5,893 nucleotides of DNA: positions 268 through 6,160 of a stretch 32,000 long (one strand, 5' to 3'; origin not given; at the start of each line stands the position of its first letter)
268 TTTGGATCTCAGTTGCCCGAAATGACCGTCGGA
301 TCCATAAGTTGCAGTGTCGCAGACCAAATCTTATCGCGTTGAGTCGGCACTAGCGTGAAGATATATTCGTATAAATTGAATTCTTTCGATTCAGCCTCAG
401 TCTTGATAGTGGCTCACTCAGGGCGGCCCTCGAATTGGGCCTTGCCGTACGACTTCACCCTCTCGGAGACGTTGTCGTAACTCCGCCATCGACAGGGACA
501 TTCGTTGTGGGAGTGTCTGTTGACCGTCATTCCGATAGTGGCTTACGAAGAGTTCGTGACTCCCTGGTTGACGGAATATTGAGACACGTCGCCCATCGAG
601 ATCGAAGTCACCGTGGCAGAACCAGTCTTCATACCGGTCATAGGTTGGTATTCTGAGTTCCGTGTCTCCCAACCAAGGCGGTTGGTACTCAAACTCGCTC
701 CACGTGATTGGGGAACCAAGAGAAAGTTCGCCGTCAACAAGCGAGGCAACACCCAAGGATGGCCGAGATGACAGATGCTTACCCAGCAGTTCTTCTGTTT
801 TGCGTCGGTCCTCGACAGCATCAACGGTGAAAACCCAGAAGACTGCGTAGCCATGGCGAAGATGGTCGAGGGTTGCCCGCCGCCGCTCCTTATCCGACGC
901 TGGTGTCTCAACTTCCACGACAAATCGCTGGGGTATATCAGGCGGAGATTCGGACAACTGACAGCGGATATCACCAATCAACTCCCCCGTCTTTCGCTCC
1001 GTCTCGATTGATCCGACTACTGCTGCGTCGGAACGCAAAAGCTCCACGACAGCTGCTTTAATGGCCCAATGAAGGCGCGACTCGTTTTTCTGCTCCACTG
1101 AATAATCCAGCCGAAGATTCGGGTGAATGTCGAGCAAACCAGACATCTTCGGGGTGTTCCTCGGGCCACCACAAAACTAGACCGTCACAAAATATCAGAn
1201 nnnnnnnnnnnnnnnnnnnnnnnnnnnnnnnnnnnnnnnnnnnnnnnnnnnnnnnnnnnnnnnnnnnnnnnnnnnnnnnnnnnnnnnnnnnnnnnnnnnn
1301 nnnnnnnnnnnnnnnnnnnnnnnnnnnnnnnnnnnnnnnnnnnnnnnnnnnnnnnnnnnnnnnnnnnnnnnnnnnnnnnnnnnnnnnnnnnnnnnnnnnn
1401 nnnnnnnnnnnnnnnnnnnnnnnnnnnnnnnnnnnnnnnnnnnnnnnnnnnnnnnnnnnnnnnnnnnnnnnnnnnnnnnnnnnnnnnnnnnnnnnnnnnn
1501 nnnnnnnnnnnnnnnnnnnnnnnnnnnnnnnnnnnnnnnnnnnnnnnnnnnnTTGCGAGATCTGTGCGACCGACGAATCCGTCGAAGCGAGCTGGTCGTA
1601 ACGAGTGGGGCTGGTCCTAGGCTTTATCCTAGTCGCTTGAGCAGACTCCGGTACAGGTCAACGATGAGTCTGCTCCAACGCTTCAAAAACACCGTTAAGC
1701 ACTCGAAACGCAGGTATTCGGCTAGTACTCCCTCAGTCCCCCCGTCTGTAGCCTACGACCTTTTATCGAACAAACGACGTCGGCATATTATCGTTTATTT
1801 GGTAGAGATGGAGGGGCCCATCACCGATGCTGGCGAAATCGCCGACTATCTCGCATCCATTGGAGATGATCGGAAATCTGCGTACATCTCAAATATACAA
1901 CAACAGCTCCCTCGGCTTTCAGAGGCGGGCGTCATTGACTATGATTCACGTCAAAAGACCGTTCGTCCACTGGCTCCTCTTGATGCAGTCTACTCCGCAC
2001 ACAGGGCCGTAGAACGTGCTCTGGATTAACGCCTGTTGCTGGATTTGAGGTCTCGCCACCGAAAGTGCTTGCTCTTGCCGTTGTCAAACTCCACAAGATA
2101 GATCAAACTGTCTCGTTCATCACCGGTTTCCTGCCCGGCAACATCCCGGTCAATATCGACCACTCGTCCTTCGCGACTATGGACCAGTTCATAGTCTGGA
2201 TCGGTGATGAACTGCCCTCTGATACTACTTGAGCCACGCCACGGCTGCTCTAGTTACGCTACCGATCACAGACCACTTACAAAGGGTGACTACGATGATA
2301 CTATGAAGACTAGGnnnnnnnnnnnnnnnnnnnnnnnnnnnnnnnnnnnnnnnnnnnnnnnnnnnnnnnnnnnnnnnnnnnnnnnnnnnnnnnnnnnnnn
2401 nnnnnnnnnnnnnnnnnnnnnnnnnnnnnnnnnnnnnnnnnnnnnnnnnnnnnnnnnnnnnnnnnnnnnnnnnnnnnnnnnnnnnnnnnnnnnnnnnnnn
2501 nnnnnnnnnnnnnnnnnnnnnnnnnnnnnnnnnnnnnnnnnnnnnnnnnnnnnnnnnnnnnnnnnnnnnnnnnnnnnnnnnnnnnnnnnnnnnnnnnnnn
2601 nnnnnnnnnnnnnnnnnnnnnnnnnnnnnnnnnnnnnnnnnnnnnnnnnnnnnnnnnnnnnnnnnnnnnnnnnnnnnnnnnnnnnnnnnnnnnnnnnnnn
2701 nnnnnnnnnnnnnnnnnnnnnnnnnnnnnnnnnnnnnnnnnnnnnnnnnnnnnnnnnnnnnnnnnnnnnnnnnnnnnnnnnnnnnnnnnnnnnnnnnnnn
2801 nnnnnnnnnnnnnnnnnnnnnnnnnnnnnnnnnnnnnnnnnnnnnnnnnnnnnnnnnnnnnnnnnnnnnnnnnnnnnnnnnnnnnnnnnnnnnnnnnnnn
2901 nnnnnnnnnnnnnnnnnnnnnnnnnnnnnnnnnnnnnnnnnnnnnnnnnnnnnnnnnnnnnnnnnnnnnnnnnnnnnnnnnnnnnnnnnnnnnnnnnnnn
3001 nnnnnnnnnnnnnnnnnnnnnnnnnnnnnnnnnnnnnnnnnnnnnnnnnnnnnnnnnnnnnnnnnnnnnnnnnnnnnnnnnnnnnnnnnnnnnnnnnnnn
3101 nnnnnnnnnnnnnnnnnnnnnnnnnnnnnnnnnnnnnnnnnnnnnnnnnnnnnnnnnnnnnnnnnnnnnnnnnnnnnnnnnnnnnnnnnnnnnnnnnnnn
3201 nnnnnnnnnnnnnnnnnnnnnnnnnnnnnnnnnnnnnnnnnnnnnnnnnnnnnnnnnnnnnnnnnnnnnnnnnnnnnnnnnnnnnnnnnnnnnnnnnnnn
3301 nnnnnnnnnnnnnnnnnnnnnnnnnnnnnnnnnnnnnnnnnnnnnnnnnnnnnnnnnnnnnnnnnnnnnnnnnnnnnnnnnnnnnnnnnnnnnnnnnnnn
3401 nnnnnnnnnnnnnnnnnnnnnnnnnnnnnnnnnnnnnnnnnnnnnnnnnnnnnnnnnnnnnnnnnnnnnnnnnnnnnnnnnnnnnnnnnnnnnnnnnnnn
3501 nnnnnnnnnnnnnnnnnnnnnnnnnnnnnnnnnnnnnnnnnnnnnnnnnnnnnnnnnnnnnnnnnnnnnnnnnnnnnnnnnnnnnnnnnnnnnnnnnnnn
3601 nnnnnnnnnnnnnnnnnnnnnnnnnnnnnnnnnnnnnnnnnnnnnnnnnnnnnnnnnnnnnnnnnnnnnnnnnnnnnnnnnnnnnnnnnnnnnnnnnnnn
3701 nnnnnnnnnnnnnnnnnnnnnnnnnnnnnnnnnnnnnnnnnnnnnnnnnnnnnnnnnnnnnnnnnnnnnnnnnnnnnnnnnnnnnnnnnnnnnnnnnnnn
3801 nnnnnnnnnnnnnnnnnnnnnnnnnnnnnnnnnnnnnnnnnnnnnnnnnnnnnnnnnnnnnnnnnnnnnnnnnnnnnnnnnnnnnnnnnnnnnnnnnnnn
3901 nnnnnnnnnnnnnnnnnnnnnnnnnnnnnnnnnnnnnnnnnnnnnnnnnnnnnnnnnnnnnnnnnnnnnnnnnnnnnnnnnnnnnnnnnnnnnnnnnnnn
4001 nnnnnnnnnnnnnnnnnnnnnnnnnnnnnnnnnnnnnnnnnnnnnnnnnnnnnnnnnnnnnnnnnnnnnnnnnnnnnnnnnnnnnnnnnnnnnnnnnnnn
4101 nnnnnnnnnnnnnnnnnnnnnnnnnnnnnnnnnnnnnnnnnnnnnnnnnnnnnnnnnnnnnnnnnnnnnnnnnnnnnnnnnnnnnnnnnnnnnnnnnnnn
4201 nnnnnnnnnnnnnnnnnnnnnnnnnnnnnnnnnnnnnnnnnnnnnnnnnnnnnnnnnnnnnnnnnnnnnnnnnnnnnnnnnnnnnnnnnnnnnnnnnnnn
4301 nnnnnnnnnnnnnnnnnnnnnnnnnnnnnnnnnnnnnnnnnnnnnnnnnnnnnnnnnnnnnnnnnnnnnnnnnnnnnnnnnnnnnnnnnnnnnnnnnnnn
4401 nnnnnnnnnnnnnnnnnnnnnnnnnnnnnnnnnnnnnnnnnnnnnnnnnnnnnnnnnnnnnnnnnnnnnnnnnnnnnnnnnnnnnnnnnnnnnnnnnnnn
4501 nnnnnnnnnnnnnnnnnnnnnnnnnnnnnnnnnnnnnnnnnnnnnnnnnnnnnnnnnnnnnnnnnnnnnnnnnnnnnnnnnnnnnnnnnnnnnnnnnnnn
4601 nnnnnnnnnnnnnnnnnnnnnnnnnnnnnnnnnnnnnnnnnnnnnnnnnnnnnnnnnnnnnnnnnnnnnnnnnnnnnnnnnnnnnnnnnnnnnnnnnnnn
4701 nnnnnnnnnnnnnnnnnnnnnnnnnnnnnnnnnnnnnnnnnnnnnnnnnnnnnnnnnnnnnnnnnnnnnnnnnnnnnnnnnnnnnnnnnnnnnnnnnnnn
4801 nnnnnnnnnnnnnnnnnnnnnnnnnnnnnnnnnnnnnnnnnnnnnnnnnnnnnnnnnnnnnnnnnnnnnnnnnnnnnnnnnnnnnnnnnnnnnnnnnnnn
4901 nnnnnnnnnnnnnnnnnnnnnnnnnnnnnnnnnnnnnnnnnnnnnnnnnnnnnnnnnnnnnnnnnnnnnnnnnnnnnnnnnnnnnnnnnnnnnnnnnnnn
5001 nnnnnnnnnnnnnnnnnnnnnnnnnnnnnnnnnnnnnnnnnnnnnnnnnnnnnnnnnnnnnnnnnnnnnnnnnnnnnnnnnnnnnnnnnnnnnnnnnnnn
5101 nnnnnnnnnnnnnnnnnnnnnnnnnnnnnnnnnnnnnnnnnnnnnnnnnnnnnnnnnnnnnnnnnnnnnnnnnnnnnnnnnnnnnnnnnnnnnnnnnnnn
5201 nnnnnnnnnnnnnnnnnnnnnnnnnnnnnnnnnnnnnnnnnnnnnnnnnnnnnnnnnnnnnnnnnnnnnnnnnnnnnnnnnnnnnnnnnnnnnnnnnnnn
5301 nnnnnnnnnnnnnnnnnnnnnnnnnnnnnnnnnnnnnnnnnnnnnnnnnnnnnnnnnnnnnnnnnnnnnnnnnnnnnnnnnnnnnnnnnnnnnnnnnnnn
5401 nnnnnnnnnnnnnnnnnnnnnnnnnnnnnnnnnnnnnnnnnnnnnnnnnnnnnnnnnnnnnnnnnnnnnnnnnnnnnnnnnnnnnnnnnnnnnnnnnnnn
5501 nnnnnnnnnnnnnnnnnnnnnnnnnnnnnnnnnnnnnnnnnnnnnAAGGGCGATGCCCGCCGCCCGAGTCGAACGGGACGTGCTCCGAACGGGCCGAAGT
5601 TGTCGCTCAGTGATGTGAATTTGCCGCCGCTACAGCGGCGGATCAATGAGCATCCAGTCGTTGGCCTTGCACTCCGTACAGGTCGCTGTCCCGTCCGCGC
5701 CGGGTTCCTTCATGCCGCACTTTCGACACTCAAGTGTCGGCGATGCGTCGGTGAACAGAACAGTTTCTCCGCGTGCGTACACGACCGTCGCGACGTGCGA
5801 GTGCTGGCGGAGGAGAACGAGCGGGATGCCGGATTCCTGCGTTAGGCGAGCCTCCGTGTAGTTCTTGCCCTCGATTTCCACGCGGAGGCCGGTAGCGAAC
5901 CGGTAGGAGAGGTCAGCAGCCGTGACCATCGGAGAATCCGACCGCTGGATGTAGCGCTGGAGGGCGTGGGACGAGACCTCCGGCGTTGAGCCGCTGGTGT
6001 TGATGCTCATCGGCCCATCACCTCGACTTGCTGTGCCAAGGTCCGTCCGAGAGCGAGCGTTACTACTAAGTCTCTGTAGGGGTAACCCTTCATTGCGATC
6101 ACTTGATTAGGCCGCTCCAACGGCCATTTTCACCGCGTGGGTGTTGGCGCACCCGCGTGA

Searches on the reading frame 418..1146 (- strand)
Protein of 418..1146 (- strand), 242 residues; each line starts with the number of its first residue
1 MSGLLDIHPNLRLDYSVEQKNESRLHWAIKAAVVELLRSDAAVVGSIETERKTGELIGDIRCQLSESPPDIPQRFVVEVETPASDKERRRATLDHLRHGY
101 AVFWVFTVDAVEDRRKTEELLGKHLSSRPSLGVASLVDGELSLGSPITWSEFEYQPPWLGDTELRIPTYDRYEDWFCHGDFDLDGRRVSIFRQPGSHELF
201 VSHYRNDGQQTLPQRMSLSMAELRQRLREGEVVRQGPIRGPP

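Call 75: search_protein_families(library=pfam, proteins=[window:418-1146:-], max_evalue=0.01)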
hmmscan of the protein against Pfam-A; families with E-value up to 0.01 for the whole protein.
window:418-1146:- (242 aa): 1 family
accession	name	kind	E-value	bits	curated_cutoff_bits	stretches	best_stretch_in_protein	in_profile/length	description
PF05685.18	Uma2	-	0.0055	16.6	27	0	65-109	88-132/172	Putative restriction endonuclease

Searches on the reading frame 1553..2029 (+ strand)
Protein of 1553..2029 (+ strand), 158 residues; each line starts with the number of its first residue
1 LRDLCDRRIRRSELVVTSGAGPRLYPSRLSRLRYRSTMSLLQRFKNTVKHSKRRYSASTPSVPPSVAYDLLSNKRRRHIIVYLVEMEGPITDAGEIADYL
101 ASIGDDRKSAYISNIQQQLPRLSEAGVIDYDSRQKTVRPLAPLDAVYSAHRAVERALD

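Call 75: search_protein_families(library=pfam, proteins=[window:1553-2029:+], max_evalue=0.01)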
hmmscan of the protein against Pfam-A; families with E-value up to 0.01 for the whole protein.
window:1553-2029:+ (158 aa): 1 family
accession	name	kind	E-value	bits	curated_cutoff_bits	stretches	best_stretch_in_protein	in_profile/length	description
PF24035.1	DUF7344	-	3.8e-14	53.2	27.8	1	68-138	1-76/76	Domain of unknown function (DUF7344)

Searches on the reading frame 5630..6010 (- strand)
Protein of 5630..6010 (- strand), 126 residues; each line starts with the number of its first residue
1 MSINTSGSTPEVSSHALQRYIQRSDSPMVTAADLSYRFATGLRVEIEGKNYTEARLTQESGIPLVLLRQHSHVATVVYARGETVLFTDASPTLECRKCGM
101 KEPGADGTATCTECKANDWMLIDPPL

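Call 75: search_protein_families(library=pfam, proteins=[window:5630-6010:-], max_evalue=0.01)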
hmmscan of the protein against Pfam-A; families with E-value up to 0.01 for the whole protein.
window:5630-6010:- (126 aa): 1 family
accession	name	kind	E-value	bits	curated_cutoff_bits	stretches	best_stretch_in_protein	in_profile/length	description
PF23455.1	DUF7129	-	0.0067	16.6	30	0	89-115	8-34/45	Domain of unknown function (DUF7129)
